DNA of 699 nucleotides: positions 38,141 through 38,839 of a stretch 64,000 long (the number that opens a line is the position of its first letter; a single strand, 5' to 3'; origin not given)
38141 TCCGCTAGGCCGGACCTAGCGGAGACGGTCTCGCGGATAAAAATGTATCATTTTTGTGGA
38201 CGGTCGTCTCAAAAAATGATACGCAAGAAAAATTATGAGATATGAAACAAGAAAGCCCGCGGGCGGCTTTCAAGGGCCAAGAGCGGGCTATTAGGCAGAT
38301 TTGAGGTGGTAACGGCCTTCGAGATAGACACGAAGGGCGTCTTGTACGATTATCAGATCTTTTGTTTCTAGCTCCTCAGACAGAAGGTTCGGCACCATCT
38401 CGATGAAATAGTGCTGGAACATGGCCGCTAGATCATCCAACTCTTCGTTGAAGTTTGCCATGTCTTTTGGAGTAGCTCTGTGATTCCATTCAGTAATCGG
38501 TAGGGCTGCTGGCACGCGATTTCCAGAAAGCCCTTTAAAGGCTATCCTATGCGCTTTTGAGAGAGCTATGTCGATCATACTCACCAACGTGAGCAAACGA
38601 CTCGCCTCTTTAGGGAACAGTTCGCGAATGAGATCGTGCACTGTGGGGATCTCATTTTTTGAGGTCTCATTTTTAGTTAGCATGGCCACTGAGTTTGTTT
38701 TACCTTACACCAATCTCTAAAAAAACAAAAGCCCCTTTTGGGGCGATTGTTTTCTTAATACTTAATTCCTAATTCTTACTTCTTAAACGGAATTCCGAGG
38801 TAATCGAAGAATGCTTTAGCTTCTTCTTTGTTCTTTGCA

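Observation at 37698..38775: About 1.1-kb insertion in the universally conserved rplE-rpsN junction: a 132-aa orphan gene plus 600 nt of GC-rich structured noncoding DNA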

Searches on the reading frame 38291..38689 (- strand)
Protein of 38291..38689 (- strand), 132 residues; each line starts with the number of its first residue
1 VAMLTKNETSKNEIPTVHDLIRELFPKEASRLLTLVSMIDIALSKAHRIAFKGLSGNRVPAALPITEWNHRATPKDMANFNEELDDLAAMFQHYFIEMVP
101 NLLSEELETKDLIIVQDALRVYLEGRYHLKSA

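Call 7: search_protein_families(library=pfam, proteins=[window:38291-38689:-], max_evalue=1)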
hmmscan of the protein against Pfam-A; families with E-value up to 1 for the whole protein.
window:38291-38689:- (132 aa): 0 families

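Call 8: search_protein_families(library=ncbifam, proteins=[window:38291-38689:-], max_evalue=1)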
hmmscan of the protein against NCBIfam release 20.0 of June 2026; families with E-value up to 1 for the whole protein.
window:38291-38689:- (132 aa): 2 families
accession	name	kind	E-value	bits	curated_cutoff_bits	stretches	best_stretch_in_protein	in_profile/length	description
NF049850.1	WBM0748_T4SS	equivalog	0.12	12.3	150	1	4-44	63-103/144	WBM0748 family T4SS-associated protein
NF007218.0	PRK09639.1-2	equivalog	0.12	12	265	1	72-103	11-45/185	RNA polymerase sigma factor SigX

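Call 13: find_homologous_proteins(query=window:38291-38689:-, max_evalue=0.01)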
Query window:38291-38689:- (132 aa): 1 proteins with E <= 0.01 among 22 candidates.
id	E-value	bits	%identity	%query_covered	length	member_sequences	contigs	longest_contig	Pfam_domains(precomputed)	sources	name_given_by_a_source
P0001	2.3e-78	278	100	98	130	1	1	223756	-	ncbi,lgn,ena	-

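Call 20: find_encoding_contigs(protein=P0001, flank=3000, max_places=6)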
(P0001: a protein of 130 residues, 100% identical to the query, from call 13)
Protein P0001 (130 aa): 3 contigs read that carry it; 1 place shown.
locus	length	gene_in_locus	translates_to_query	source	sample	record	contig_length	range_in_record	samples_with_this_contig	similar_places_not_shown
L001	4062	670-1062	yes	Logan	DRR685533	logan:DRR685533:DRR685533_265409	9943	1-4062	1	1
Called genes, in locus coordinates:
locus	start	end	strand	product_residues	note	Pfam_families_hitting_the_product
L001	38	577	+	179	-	PF00281:Ribosomal_L5, PF00673:Ribosomal_L5_C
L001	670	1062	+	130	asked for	-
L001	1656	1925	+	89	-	PF00253:Ribosomal_S14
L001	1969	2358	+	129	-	PF00410:Ribosomal_S8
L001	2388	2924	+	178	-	PF00347:Ribosomal_L6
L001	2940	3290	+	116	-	PF00861:Ribosomal_L18p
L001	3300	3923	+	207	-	PF00333:Ribosomal_S5, PF03719:Ribosomal_S5_C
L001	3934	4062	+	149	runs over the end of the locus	PF00828:Ribosomal_L27A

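Call 27: search_protein_representatives(protein=window:38291-38689:-)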
Query: 132 residues. Proteins with E-value up to 0.001 (for the whole library): 3; up to 1e-10: 1; up to 1e-30: 1. The best 3 are listed.
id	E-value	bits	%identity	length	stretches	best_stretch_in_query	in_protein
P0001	7.2e-79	278.1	100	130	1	3-132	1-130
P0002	6.2e-06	42.7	39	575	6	42-82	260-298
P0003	2.3e-04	37.6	27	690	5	49-115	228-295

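Call 29: search_protein_families(library=pfam, proteins=[P0002, P0003], max_evalue=0.1)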
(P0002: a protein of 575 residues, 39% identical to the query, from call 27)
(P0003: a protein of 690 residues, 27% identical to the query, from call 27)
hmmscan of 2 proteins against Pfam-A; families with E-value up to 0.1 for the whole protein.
P0002 (575 aa): 3 families
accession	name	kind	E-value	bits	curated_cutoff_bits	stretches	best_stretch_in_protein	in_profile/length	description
PF11803.13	UXS1_N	-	2.9e-05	24.7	30.1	0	516-535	39-58/75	UDP-glucuronate decarboxylase N-terminal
PF04447.17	dATP-dGTP_PPHyd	-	0.0002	22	23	0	292-326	4-38/97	dATP/dGTP pyrophosphohydrolase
PF22692.1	LlgE_F_G_D1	-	0.0025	18.3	27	0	217-233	48-64/64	Flagellar hook protein FlgE/F/G D1 domain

P0003 (690 aa): 17 families
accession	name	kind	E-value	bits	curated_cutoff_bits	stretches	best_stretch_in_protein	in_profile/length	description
PF22352.2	K319L-like_PKD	-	5.9e-47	158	27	5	403-487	1-84/84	K319L-like, PKD domain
PF00801.26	PKD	-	3.2e-26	91.6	23.5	5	511-582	18-80/80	PKD domain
PF18911.6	PKD_4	-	7.3e-24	84.1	27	5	396-479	1-75/85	PKD domain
PF18981.6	InlK_D3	-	2.1e-08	34.6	25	0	552-583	43-74/75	Internalin K domain (D3/D4)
PF22091.2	DUF6941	-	9.1e-08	32.9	27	0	268-291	98-120/125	Family of unknown function (DUF6941)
PF00041.27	fn3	-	1.6e-07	31.8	25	1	32-94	11-72/84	Fibronectin type III domain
PF23860.1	Ribophorin_II_3rd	-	4.4e-07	30.4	23.4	0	261-289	89-117/128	Ribophorin II third domain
PF23722.1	Beta-sand_DEX1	-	4.8e-07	30.7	27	0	258-307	45-92/99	DEX1 beta-sandwich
PF13115.11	YtkA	-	4.7e-06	27.6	25.9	0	272-311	3-41/85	YtkA-like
PF23194.1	NOMO_5th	-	9.5e-06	26.4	27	0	269-287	45-63/89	NOMO fifth transthyretin-like domain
PF16403.11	Bact_surface_Ig-like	-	4.5e-05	23.8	27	0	555-574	43-62/71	Bacterial surface protein, Ig-like domain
PF14999.11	Shadoo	-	0.00054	20.5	27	0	243-285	67-109/133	Shadow of prion protein, neuroprotective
PF22461.2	SLBB_2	-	0.00093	19.7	27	0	288-354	37-79/79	SLBB domain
PF18351.6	Ago_N_1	-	0.0096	16.8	25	0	418-436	74-92/95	Fungal Argonaute N-terminal domain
PF07351.18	DUF1480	-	0.0097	16.4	25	0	366-398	6-38/78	Protein of unknown function (DUF1480)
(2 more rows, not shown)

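Call 35: predict_structure(protein=P0001)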
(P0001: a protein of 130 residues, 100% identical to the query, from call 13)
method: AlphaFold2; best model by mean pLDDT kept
length: 130 residues; sequences in the alignment: 1
mean_pLDDT: 73.4   pTM: 0.64
mean pLDDT of the five models: 73.4, 72.8, 67.3, 62.8, 54.5
residues with pLDDT >= 90: 5; 70-90: 78; 50-70: 37; < 50: 10
segments of 3 or more residues with pLDDT < 50: 1-3, 5-9
pLDDT, mean of each block of 10 residues (from residue 1): 46 83 88 87 73 60 60 71 80 76 75 85 71
secondary structure, 60 per line:
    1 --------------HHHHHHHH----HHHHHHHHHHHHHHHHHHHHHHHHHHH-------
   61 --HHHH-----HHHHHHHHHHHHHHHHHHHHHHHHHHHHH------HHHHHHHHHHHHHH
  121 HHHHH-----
elements in order: H15-22 H27-53 H63-66 H72-100 H107-125

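Call 41: fold_search(model_id=the predicted structure, library=pdb)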
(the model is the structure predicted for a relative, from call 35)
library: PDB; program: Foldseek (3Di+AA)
matches with E <= 10: 215; with E <= 0.001: 0
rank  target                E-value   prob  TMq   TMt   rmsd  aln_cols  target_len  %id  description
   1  2rdc_B                8.1e-01  0.28  0.34  0.33  12.3       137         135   13  CRYSTAL STRUCTURE OF A PUTATIVE LIPID BINDING PROTEIN (GSU0061) FROM GEOBACTER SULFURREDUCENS PCA AT 1.80 A RESOLUTION (released 2007-10-09)
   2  3fzf_B                9.0e-01  0.33  0.31  0.35   9.3       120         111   15  Crystal Structure of Hsc70/Bag1 in complex with ATP (released 2009-03-17)
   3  9s97_C                1.2e+00  0.10  0.23  0.18  15.9       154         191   13  CdvB2 filament - low twist (released 2026-01-28)
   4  9rku_A1               1.2e+00  0.10  0.21  0.11  12.5       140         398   11  Agrobacterium phage 7-7-1 baseplate (released 2025-12-10)
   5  9s98_A                1.3e+00  0.11  0.23  0.18  15.9       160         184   12  CdvB2 filament - high twist, class A (released 2026-01-28)
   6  1wvt_B                1.4e+00  0.10  0.23  0.21  15.7       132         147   13  Crystal structure of uncharacterized protein ST2180 from Sulfolobus tokodaii (released 2006-01-03)
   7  5aqq_B                1.7e+00  0.18  0.27  0.32   7.2       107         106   14  Fragment-based screening of HSP70 sheds light on the functional role of ATP-binding site residues (released 2016-10-05)
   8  5aqq_D                1.9e+00  0.15  0.27  0.30   8.5       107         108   14  Fragment-based screening of HSP70 sheds light on the functional role of ATP-binding site residues (released 2016-10-05)
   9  1wvt_C                1.9e+00  0.08  0.23  0.21  15.8       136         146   12  Crystal structure of uncharacterized protein ST2180 from Sulfolobus tokodaii (released 2006-01-03)
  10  5aqf_B                2.0e+00  0.14  0.26  0.29   7.5       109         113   17  Fragment-based screening of HSP70 sheds light on the functional role of ATP-binding site residues (released 2016-10-05)
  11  5aqi_B                2.2e+00  0.18  0.31  0.34   9.1       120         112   14  Fragment-based screening of HSP70 sheds light on the functional role of ATP-binding site residues (released 2016-10-05)
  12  3jc2_1                2.2e+00  0.18  0.34  0.14   7.0       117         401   15  The structure of the mammalian Sec61 channel opened by a signal sequence (released 2016-01-13)
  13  9s98_B                2.2e+00  0.08  0.23  0.18  15.8       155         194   15  CdvB2 filament - high twist, class A (released 2026-01-28)
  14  1dly                  2.2e+00  0.06  0.20  0.21  14.4       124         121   11  X-RAY CRYSTAL STRUCTURE OF HEMOGLOBIN FROM THE GREEN UNICELLULAR ALGA CHLAMYDOMONAS EUGAMETOS (released 2000-09-20)
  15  3a8p_A                2.3e+00  0.12  0.30  0.19  11.5       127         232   17  Crystal structure of the Tiam2 PHCCEx domain (released 2009-11-24)
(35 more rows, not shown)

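Call 42: fold_search(model_id=the predicted structure, library=viral)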
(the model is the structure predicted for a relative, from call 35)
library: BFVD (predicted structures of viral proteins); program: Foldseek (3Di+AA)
matches with E <= 10: 226; with E <= 0.001: 0
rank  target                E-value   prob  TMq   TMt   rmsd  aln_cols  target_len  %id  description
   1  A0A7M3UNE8            4.9e-01  0.33  0.31  0.24  11.2       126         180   14  Uncharacterized protein [Pyramimonas orientalis virus 01B]
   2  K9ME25                5.8e-01  0.16  0.26  0.21  18.2       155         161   11  (no name in the UniProt tables at hand)
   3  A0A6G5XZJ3            6.4e-01  0.25  0.28  0.18  15.2       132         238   13  (no name in the UniProt tables at hand)
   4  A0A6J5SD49            7.5e-01  0.16  0.27  0.08  18.2       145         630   12  Uncharacterized protein [uncultured Caudovirales phage]
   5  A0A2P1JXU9            8.3e-01  0.18  0.28  0.28  12.5       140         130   12  Uncharacterized protein [Rhodococcus phage Finch]
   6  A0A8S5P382            1.1e+00  0.18  0.27  0.20  12.8       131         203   11  Thiamine pyridinylase I [Myoviridae sp. ctegP15]
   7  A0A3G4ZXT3            1.1e+00  0.12  0.25  0.26  16.2       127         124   14  Uncharacterized protein [Edafosvirus sp.]
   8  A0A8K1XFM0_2          1.3e+00  0.20  0.31  0.05  13.2       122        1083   13  RNA-directed RNA polymerase [Fushun monolepta lauta xinmovirus 2]
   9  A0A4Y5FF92            1.3e+00  0.16  0.29  0.28  13.2       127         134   16  (no name in the UniProt tables at hand)
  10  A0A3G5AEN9            1.3e+00  0.15  0.27  0.24  11.4       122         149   14  Uncharacterized protein [Satyrvirus sp.]
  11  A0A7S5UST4            1.4e+00  0.09  0.24  0.19  18.4       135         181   18  (no name in the UniProt tables at hand)
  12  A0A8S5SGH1            1.7e+00  0.16  0.29  0.12  11.9       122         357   16  ABC-2 family transporter protein [Siphoviridae sp. ctxvK3]
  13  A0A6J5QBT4            1.7e+00  0.09  0.24  0.26   9.6       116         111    9  Uncharacterized protein [uncultured Caudovirales phage]
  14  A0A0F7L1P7            1.8e+00  0.16  0.28  0.27   9.2       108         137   13  Uncharacterized protein [uncultured marine virus]
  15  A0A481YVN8            1.9e+00  0.33  0.41  0.41   5.9       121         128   12  Uncharacterized protein [Marseillevirus LCMAC103]
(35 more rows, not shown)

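Call 88: search_protein_families(library=phrogs, proteins=[P0001], max_evalue=1)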
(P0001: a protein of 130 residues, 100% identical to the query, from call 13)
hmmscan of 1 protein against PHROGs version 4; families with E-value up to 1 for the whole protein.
P0001 (130 aa): 0 families

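Call 89: search_protein_families(library=padloc, proteins=[P0001], max_evalue=1)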
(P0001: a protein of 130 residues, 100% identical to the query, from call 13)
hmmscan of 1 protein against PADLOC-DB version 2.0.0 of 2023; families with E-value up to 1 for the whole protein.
P0001 (130 aa): 0 families

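Call 90: search_solved_structures(query=P0001, max_evalue=10)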
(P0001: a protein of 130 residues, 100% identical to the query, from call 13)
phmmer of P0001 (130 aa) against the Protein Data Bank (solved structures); distinct sequences matched with E-value up to 10: 3.
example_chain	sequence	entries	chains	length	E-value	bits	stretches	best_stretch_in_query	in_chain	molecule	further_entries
2n2n_A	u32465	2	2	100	0.056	17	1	52-121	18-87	Target of Myb protein 1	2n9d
1wrd_A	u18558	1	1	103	0.061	16.9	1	52-121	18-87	Target of Myb protein 1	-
9kzn_A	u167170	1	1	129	0.097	16.2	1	52-121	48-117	Toll-interacting protein, Target of Myb1 membrane trafficking protein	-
